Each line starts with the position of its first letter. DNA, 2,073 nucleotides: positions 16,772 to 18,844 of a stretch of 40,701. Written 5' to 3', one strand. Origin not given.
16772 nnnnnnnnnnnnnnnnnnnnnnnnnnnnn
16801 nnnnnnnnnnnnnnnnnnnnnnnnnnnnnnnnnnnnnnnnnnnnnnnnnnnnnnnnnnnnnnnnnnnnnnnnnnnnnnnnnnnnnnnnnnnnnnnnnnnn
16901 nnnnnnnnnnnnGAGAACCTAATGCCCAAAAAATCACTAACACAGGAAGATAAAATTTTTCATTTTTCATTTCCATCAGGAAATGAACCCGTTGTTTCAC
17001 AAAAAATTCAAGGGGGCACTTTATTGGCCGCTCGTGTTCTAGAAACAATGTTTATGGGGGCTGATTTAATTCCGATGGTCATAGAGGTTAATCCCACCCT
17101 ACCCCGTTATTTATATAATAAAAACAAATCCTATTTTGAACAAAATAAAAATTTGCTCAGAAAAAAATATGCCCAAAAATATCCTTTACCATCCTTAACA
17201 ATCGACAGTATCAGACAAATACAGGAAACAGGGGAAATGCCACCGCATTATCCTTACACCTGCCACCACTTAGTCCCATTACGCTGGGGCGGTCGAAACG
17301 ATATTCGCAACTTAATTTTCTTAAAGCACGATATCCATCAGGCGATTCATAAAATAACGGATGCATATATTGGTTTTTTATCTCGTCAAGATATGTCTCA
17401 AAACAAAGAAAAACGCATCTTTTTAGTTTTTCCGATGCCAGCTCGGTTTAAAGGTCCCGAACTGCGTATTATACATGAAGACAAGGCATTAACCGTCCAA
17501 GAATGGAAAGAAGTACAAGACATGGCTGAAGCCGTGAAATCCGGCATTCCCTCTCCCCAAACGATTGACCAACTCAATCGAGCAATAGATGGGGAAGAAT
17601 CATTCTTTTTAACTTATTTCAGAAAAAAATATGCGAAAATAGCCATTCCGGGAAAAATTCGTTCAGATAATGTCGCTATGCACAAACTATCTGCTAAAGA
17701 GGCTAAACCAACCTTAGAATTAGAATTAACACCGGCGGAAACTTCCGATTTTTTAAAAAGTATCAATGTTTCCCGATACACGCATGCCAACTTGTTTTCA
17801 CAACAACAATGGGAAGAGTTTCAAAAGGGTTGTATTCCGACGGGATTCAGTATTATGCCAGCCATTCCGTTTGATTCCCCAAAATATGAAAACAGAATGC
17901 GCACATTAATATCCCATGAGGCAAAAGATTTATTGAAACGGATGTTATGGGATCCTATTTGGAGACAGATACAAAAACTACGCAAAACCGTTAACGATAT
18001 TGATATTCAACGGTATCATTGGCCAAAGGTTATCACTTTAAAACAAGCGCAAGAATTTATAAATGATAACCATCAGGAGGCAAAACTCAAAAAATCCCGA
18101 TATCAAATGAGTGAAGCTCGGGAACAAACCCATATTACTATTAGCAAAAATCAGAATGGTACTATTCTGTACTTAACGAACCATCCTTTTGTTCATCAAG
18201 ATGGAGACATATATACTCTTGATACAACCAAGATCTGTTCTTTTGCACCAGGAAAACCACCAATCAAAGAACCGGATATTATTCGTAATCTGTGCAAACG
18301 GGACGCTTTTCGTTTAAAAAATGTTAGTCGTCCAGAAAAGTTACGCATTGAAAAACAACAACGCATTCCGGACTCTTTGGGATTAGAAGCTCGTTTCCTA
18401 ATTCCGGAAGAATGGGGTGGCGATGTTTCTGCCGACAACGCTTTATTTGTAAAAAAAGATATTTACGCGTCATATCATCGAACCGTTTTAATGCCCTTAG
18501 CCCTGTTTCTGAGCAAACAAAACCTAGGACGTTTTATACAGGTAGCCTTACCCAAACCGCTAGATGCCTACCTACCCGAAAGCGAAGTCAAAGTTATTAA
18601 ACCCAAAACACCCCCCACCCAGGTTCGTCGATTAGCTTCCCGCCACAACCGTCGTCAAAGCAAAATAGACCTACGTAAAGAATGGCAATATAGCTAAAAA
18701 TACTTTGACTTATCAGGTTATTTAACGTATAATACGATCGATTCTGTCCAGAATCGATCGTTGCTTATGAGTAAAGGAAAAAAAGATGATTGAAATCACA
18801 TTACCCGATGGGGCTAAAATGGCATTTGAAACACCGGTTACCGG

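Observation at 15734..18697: Tandem paralogous multi-module HNH (AHH-like) proteins inserted between dnaE and thrS, with no visible delivery or immunity partner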

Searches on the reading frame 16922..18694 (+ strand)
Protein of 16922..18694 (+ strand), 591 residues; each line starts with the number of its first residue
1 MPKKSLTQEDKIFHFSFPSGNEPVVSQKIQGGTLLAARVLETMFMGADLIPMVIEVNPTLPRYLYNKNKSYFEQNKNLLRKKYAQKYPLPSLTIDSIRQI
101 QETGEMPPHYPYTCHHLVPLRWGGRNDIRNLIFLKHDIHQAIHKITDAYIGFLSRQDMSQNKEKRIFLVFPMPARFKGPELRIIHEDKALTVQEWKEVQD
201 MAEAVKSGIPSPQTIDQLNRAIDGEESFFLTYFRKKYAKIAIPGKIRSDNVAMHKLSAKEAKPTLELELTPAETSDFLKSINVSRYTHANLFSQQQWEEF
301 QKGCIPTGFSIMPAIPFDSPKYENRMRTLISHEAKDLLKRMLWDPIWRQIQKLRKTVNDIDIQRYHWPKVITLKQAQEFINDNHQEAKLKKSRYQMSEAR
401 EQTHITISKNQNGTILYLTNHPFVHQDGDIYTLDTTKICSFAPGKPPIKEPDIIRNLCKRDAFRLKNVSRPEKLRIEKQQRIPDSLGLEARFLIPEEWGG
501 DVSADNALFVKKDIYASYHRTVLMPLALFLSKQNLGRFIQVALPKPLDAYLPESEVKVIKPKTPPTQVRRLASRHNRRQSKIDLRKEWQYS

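Call 3: search_protein_families(library=pfam, proteins=[window:16922-18694:+], max_evalue=10)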
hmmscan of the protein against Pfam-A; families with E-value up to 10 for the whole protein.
window:16922-18694:+ (591 aa): 3 families
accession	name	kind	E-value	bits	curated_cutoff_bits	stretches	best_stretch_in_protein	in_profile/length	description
PF13391.12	HNH_2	-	0.0044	17.3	21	1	104-142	5-58/66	HNH endonuclease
PF01844.29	HNH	-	0.009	16.6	21.4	1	110-134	12-36/47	HNH endonuclease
PF20708.2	DUF6822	-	0.1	12.2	30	1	356-414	114-172/288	Family of unknown function (DUF6822)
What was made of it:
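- On HNH endonuclease superfamily (PF01844-type): A and B alone are sub-threshold (16.0 and 16.6 bits against 21.4, call 3).
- On AHH/SHH/GHH polymorphic-toxin nuclease domains: hmmscan against Pfam-A at E<=10 listed only HNH, HNH_5, HNH_2 and DUF6822 for A and B (call 3).
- A and B themselves score below the Pfam HNH cut-off (16.0 and 16.6 bits against 21.4, call 3).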

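Call 4: search_protein_families(library=ncbifam, proteins=[window:16922-18694:+], max_evalue=10)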
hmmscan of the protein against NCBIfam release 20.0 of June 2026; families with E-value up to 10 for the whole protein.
window:16922-18694:+ (591 aa): 0 families

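Call 10: find_homologous_proteins(query=window:16922-18694:+, max_evalue=0.001)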
Query window:16922-18694:+ (591 aa): 2 proteins with E <= 0.001 among 6830 candidates.
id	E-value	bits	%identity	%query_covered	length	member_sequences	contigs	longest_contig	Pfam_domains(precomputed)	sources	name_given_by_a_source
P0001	0.0e+0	1335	98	100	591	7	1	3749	-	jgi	jgi:hypothetical protein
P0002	8.0e-195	667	50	100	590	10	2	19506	-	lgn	-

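Call 12: find_encoding_contigs(protein=P0002, flank=10000, max_places=4)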
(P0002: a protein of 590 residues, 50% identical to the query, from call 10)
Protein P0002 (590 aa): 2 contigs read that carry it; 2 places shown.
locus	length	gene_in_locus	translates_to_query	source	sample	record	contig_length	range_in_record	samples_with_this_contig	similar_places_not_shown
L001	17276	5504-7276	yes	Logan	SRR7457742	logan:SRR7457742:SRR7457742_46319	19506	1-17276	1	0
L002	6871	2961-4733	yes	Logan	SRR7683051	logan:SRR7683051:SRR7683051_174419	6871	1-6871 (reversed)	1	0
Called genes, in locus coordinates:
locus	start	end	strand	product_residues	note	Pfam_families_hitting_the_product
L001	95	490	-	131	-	-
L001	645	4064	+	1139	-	PF02811:PHP, PF07733:DNA_pol3_alpha, PF17657:DNA_pol3_finger, PF14579:HHH_6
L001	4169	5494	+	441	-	-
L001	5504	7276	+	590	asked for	-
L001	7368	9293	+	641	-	PF02824:TGS, PF07973:tRNA_SAD, PF00587:tRNA-synt_2b, PF03129:HGTP_anticodon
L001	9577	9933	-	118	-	PF01245:Ribosomal_L19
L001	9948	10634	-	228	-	PF01746:tRNA_m1G_MT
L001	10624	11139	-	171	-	PF01782:RimM, PF05239:PRC (weak), PF24986:PRC_RimM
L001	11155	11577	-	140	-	PF00886:Ribosomal_S16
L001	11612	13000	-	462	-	PF02881:SRP54_N, PF00448:SRP54, PF01656:CbiA (weak), PF13401:AAA_22 (weak), PF02978:SRP_SPB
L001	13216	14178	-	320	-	PF01073:3Beta_HSD, PF01370:Epimerase, PF02719:Polysacc_synt_2, PF04321:RmlD_sub_bind, PF05368:NmrA, PF07993:NAD_binding_4 (faint), PF13460:NAD_binding_10, PF16363:GDP_Man_Dehyd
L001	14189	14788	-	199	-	PF00081:Sod_Fe_N, PF02777:Sod_Fe_C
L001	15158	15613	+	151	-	-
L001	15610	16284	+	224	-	PF00072:Response_reg, PF00486:Trans_reg_C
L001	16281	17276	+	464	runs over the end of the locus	PF00672:HAMP (faint), PF00512:HisKA, PF02518:HATPase_c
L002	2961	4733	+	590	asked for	-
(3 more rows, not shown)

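Call 19: find_related_loci(query=A1, collection=genome_contigs, flank=10000)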
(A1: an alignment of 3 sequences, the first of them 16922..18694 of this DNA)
Query A1 (591 aa) in genome_contigs; peptide patterns used: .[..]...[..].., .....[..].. (x = any residue, [..] = any of these).
78 stretches matched a pattern; 1 encode a relative of the query (tblastn E <= 1e-3); 1 distinct loci.
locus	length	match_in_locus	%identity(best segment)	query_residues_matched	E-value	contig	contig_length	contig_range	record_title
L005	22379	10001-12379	50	1-591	0e+0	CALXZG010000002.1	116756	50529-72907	MAG: uncultured Alphaproteobacteria bacterium isolate BRZ_KG__bin33 genome assembly, contig: BRZ_KG__NODE_148_length_116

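Call 58: search_protein_families(library=padloc, proteins=[window:16922-18694:+], max_evalue=0.1)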
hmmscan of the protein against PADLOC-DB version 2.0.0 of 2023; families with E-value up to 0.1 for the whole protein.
window:16922-18694:+ (591 aa): 0 families

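Call 59: search_protein_families(library=phrogs, proteins=[window:16922-18694:+], max_evalue=0.1)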
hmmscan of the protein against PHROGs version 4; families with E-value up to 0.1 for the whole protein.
window:16922-18694:+ (591 aa): 3 families
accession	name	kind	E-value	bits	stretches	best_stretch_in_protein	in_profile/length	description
phrog_144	-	DNA, RNA and nucleotide metabolism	0.06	14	0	113-152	101-142/175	HNH endonuclease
phrog_31266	-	unknown function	0.068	13.9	0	112-166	165-215/226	-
phrog_6050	-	DNA, RNA and nucleotide metabolism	0.088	12.6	0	111-144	326-359/402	HNH endonuclease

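Call 60: predict_structure(alignment_id=A7)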
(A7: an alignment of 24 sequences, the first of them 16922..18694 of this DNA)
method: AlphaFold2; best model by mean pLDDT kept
length: 591 residues; sequences in the alignment: 24
mean_pLDDT: 75.6   pTM: 0.42
mean pLDDT of the five models: 75.6, 73.1, 72.0, 67.9, 64.8
residues with pLDDT >= 90: 107; 70-90: 318; 50-70: 101; < 50: 65
segments of 3 or more residues with pLDDT < 50: 1-20, 179-190, 206-225, 554-565
pLDDT, mean of each block of 10 residues (from residue 1): 37 35 72 75 59 71 79 90 87 90 88 80 80 79 79 73 73 60 44 57 50 43 50 79 72 88 87 90 72 89 92 88 81 90 87 86 86 88 74 59 83 87 83 79 68 91 88 92 88 84 87 84 84 83 85 43 47 73 75 55
secondary structure, 60 per line:
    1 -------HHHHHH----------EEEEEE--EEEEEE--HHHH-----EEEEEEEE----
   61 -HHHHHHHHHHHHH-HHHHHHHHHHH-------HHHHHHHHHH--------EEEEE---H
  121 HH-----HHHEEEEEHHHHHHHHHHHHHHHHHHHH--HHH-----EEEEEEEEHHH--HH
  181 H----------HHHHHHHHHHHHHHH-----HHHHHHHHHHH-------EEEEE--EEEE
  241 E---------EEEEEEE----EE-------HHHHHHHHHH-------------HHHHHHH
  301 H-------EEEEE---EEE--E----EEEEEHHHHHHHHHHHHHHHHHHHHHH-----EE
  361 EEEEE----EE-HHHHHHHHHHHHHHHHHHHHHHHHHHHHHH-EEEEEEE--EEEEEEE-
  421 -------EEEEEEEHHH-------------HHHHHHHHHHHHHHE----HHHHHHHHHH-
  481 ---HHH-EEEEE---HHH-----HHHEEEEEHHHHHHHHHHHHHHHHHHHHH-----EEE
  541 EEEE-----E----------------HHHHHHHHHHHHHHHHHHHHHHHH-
elements in order: H8-13 E24-29 E32-37 H40-43 E49-56 H62-74 H76-86 H94-103 E112-116 E131-135 H136-155 E166-173 H192-206 H212-222 E230-234 E237-241 E251-257 H271-280 H294-301 E309-313 E317-319 E327-331 H332-353 E359-365 H373-402 E404-410 E413-419 E428-434 H451-464 H470-479 E488-492 E507-511 H512-532 E538-544 H567-590
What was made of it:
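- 17456..17596 (+): B residues ~179-225: low-confidence linker between the added module and the body. pLDDT is below 50 for residues 179-190 and 206-225 (call 60).
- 17672..18016 (+): B residues ~251-365: strongly degenerate N-module of the body. It has M-P in place of His-His, and the GG and Asn are also lost. Beta-beta-alpha elements E309-313, E327-331 and H332-353 (call 60).
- The model of B shows three beta-beta-alpha modules (call 60).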

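Call 64: fold_search(model_id=the predicted structure, library=pdb)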
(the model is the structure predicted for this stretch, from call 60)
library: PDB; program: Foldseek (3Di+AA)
matches with E <= 10: 126; with E <= 0.001: 0
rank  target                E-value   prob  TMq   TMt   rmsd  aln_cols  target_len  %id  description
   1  9sjm_A                2.7e-02  0.28  0.08  0.13  29.1       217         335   15  Type I-F_HNH variant Cascade target-free RNP, HNH domain in inwards position (released 2026-02-04)
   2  9sit_A                4.0e-02  0.25  0.08  0.13  28.9       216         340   14  Type I-F_HNH variant Cascade bound to dsDNA, HNH domain in inwards position (released 2026-02-18)
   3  8w1p_G                4.5e-02  0.30  0.08  0.13  24.7       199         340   14  Structure of Selenomonas sp. Cascade (SsCascade) (released 2024-08-07)
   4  8ydb_J                7.5e-02  0.21  0.08  0.13  24.9       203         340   15  Type I-FHNH Cascade-dsDNA intermediate complex (released 2024-07-31)
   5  9shx_A                7.9e-02  0.20  0.08  0.13  24.6       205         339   14  Type I-F_HNH variant Cascade bound to dsDNA, HNH domain in middle position (released 2026-02-04)
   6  8zdy_G                1.5e-01  0.16  0.08  0.13  24.3       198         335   16  Cryo-EM structure of Cas8-HNH system at target free state (released 2024-10-02)
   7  9siu_A                1.6e-01  0.14  0.08  0.13  22.8       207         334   14  Type I-F_HNH variant Cascade bound to dsDNA, HNH domain in outwards position (released 2026-02-18)
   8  9sjn_A                1.8e-01  0.15  0.08  0.13  24.4       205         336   15  Type I-F_HNH variant Cascade target-free RNP, HNH domain in outwards position (released 2026-02-18)
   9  8z0l_F                2.2e-01  0.14  0.08  0.14  24.4       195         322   15  Cryo-EM structure of Cas8-HNH system at partial R-loop state (released 2024-10-02)
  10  9sjd_A                3.0e-01  0.12  0.08  0.14  22.9       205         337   15  Type I-F_HNH variant Cascade bound to dsDNA, HNH domain in outwards position (released 2026-02-18)
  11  8z0k_F                3.4e-01  0.11  0.07  0.13  28.1       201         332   15  Cryo-EM structure of Cas8-HNH system at full R-loop state (released 2024-10-02)
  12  9sjo_A                3.6e-01  0.30  0.07  0.13  13.6        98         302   19  Type I-F_HNH variant Cascade target-free RNP, HNH domain in middle position (released 2026-02-04)
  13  7ban_A                5.3e-01  0.07  0.09  0.03  20.5       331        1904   10  human Teneurin4 Mut C2 (released 2022-01-12)
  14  4h9d_A                6.6e-01  0.41  0.10  0.49   9.7       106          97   18  Crystal Structure of Mn-dependent Gme HNH nicking endonuclease from Geobacter metallireducens GS-15, Northeast Structu (released 2012-10-10)
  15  3n7z_F                6.6e-01  0.04  0.07  0.10  20.5       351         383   10  Crystal structure of acetyltransferase from Bacillus anthracis (released 2010-06-16)
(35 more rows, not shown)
